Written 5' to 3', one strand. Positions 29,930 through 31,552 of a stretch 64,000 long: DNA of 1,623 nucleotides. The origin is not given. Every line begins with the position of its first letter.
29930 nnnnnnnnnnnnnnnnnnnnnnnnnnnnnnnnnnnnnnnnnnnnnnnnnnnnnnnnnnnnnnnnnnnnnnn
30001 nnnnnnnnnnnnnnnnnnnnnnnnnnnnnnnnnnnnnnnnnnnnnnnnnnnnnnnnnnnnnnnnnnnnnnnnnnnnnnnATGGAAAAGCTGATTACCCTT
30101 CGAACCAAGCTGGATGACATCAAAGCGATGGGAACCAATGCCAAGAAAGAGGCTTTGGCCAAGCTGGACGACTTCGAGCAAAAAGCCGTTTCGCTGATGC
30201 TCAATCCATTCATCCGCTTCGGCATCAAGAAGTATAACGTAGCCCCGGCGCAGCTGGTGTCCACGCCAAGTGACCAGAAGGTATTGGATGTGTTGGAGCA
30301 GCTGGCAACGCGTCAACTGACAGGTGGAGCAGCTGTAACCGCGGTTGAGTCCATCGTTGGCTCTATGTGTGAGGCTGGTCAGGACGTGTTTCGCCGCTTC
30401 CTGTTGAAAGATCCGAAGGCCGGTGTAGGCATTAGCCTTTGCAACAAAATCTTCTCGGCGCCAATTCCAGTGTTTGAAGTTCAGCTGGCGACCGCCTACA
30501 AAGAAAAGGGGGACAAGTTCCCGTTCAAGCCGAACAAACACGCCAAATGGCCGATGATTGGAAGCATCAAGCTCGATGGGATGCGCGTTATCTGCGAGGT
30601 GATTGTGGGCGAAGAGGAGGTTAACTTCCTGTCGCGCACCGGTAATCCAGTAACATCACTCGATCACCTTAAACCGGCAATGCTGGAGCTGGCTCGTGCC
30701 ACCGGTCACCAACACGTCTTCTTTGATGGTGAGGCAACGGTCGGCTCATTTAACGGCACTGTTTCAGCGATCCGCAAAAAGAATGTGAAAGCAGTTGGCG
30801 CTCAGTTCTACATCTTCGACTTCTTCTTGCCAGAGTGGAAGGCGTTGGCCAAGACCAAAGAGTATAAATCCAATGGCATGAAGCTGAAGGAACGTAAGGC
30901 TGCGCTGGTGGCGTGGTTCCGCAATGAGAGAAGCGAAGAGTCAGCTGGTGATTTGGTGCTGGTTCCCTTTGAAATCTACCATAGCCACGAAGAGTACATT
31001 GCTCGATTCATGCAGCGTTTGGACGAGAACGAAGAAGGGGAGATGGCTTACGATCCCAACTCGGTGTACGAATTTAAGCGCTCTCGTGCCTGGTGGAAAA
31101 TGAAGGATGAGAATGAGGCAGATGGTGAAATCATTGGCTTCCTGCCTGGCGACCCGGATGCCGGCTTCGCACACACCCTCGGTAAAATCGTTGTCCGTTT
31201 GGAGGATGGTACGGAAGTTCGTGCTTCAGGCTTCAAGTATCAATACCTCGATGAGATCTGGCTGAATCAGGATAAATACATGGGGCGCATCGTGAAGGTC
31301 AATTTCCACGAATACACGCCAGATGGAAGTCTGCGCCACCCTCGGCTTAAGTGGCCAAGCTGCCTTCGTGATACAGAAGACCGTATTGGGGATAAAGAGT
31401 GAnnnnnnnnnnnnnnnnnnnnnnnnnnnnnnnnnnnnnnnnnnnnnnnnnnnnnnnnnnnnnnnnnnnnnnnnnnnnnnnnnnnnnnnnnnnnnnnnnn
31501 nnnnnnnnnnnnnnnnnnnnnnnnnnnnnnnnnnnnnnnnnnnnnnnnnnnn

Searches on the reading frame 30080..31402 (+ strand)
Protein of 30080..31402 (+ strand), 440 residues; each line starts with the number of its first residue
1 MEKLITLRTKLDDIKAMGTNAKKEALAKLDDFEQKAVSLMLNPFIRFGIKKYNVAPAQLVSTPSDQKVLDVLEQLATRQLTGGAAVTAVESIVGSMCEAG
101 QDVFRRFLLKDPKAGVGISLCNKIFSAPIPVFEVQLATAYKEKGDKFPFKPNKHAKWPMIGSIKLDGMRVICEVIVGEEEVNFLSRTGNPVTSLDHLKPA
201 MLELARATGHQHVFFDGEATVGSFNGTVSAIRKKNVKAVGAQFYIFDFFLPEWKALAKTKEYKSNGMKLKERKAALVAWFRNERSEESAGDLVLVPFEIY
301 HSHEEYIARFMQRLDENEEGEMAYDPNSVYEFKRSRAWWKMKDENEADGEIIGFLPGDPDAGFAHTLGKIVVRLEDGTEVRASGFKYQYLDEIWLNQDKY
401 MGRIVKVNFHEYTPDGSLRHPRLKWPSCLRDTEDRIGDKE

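Call 5: search_protein_families(library=pfam, proteins=[window:30080-31402:+], max_evalue=0.1)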
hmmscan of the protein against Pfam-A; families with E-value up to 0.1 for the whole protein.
window:30080-31402:+ (440 aa): 4 families
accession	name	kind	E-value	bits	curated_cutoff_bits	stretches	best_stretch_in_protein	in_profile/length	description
PF01068.26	DNA_ligase_A_M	-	2.8e-14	53.7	26.2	1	156-342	19-204/204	ATP dependent DNA ligase domain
PF14743.12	DNA_ligase_OB_2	-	0.00036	20.9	28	1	364-423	7-62/66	DNA ligase OB-like domain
PF17879.7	DNA_ligase_C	-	0.0077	16.7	25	0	398-422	80-104/109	DNA ligase C-terminal domain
PF04679.21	DNA_ligase_A_C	-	0.082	13.8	27.5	0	404-424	68-88/94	ATP dependent DNA ligase C terminal region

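Call 6: search_protein_families(library=phrogs, proteins=[window:30080-31402:+], max_evalue=0.01)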
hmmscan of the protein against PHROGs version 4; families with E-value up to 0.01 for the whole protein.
window:30080-31402:+ (440 aa): 3 families
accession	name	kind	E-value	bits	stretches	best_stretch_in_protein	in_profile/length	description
phrog_114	-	DNA, RNA and nucleotide metabolism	3.7e-111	373.7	1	1-440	85-508/634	ATP-dependent DNA ligase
phrog_21758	-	unknown function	2e-42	145.1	1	1-96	1-96/117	-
phrog_30362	-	DNA, RNA and nucleotide metabolism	1.3e-14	55.4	1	319-438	17-142/144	DNA ligase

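Call 14: search_dna_similar(query=window:30080-31402:+, collection=phages, mode=protein, max_rows=25)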
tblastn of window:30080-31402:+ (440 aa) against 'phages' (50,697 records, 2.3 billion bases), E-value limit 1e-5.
Records with a match: 2980; places in all: 2981; records where one place covers at least 80% of the query: 1132.
Best place of each record, by identity: 60-80% 8; <60% 2972.
By first word of the organism name: Escherichia 793; Klebsiella 760; Salmonella 246; Vibrio 168; Pseudomonas 133; Yersinia 118; Shigella 99; Enterobacter 81; Enterobacteria 58; Aeromonas 43; and 62 more.
By host as written in the record: - 494; Klebsiella pneumoniae 332; Escherichia coli 303; Yersinia pestis 41; Salmonella enterica subsp. enterica serovar Typhi 33; Shigella sp. 31; Escherichia coli O157:H7 30; Klebsiella pneumoniae 135080 30; and 696 more.
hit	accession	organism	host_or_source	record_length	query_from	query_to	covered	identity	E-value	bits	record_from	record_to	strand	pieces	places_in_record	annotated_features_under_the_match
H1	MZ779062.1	Klebsiella phage pJN2-26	horse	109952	1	440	100%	77.0%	0e+0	707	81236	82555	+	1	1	putative DNA ligase | hypothetical protein (x2)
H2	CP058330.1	Klebsiella phage vB_Kpn_1825-KPC53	Klebsiella pneumoniae subsp. pneumoniae ...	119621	1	440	100%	76.8%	0e+0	705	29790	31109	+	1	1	record has no annotation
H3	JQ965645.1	Salmonella phage SSU5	Salmonella enterica subsp. enterica ...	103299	1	440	100%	74.8%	0e+0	669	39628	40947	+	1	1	putative DNA ligase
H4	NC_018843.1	Salmonella phage SSU5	Salmonella enterica subsp. enterica ...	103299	1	440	100%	74.8%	0e+0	669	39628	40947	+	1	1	DNA ligase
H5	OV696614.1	Escherichia phage Cyrano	-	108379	1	440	100%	74.3%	0e+0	671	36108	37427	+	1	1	DNA ligase | Hypothetical protein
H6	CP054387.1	Escherichia phage CMS-2020a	Escherichia coli strain SCU-175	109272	1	440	100%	74.1%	0e+0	669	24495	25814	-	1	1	record has no annotation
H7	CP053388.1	Escherichia phage CMS-2020a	Escherichia coli strain SCU-107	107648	1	440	100%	73.9%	0e+0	666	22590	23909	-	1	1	record has no annotation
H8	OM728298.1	Bacillus phage vB_BsuM-Goe16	Bacillus subtilis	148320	15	424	93%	30.5%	1e-28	125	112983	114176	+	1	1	lig: DNA ligase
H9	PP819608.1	Bacillus phage Adastra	Bacillus subtilis CU 1065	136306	15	424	93%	30.2%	3e-26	118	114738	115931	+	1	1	DNA ligase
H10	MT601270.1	Bacillus phage vB_BsuM-Goe9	Bacillus subtilis Delta6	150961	15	424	93%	30.1%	5e-26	117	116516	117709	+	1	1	putative ATP-dependent DNA ligase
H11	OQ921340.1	Bacillus phage SPO1L5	Bacillus subtilis BEST7003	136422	15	424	93%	30.1%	1e-25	115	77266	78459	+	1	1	hypothetical protein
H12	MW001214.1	Bacillus phage SP8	Bacillus subtilis Marburg strain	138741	15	424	93%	30.0%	8e-28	122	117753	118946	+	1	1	DNA ligase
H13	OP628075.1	Lysinibacillus phage vB_LfM_LysYB1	Lysinibacillus fusiformis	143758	1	424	96%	28.8%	1e-23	110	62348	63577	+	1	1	DNA ligase (ATP) activity protein | hypothetical protein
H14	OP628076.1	Lysinibacillus phage vB_LfM_LysYB2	Lysinibacillus fusiformis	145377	1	424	96%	28.8%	1e-23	110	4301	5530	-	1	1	DNA ligase (ATP) activity protein | hypothetical protein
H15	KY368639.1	Bacillus phage vB_BsuM-Goe2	Bacillus subtilis Goe2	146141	15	424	93%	29.8%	8e-28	122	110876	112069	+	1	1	ATP-dependent DNA ligase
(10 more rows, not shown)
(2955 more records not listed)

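Call 16: get_annotated_region(hit=H1, flank=7000)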
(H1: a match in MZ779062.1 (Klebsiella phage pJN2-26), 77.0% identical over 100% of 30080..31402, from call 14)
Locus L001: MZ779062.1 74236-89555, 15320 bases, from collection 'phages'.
description: Klebsiella phage pJN2-26, complete genome.
organism: Klebsiella phage pJN2-26 (NCBI taxid 2873443)
taxonomy: Viruses; Duplodnaviria; Heunggongvirae; Uroviricota; Caudoviricetes
host: horse; source: horse tracheal aspirate; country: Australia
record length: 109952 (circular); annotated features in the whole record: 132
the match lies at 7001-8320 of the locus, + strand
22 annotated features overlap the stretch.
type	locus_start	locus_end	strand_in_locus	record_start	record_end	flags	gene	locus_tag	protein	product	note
CDS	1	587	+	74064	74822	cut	-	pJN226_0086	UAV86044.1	hypothetical protein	-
CDS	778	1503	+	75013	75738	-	-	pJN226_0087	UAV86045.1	hypothetical protein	-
CDS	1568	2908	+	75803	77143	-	-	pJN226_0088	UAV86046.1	putative DNA helicase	AAA family ATPase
CDS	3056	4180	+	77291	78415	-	-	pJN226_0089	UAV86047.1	putative DNA primase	-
CDS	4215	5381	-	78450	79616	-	-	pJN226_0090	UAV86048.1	hypothetical protein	-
CDS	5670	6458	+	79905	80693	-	-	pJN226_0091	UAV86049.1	hypothetical protein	-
CDS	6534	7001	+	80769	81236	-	-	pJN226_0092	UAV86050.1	hypothetical protein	-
CDS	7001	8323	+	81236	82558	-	-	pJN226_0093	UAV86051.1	putative DNA ligase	ATP dependent DNA ligase domain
CDS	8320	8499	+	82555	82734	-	-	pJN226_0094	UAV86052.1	hypothetical protein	-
CDS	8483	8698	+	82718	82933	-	-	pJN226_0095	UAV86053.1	hypothetical protein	-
CDS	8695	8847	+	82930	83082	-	-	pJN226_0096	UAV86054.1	hypothetical protein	-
CDS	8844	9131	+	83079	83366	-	-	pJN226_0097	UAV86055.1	hypothetical protein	-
CDS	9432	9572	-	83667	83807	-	-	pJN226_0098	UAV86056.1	hypothetical protein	-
tRNA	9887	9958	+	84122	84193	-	-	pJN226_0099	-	tRNA-Asn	-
CDS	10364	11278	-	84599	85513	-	-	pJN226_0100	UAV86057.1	hypothetical protein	-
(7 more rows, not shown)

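Call 17: get_annotated_region(hit=H4, flank=7000)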
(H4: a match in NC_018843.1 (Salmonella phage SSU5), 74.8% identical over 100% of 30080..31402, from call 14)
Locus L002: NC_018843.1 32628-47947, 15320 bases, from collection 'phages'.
description: Salmonella phage SSU5, complete genome.
organism: Salmonella phage SSU5 (NCBI taxid 1177632)
taxonomy: Viruses; Duplodnaviria; Heunggongvirae; Uroviricota; Caudoviricetes
host: Salmonella enterica subsp. enterica serovar Typhimurium strain LT2; source: -; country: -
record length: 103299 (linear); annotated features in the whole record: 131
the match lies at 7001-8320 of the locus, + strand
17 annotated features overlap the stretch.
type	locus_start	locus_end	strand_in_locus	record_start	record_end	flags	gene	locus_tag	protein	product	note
CDS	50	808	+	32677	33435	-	-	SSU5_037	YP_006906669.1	DUF2971 domain-containing protein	-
CDS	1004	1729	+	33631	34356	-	-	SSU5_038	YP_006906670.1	hypothetical protein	-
CDS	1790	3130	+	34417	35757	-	-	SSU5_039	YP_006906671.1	DnaB-like replicative helicase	-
CDS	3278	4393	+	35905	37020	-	-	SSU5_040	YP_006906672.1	putative DNA primase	-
CDS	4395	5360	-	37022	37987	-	-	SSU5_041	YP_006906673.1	hypothetical protein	-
CDS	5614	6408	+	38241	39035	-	-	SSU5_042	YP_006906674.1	hypothetical protein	-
CDS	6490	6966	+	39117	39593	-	-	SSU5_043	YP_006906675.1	hypothetical protein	-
CDS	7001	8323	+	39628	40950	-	-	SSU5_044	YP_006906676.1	DNA ligase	-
CDS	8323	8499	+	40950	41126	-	-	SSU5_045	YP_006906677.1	hypothetical protein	-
CDS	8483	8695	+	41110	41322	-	-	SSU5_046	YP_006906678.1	hypothetical protein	-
CDS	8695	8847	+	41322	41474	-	-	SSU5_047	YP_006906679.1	hypothetical protein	-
CDS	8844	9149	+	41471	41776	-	-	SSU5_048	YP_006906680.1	C-type natriuretic protein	-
tRNA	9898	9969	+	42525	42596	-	-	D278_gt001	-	tRNA-Asn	-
CDS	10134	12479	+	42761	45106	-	-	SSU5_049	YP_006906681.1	porphyrin biosynthesis protein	-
CDS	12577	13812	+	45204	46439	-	-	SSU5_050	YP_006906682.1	porphyrin biosynthesis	-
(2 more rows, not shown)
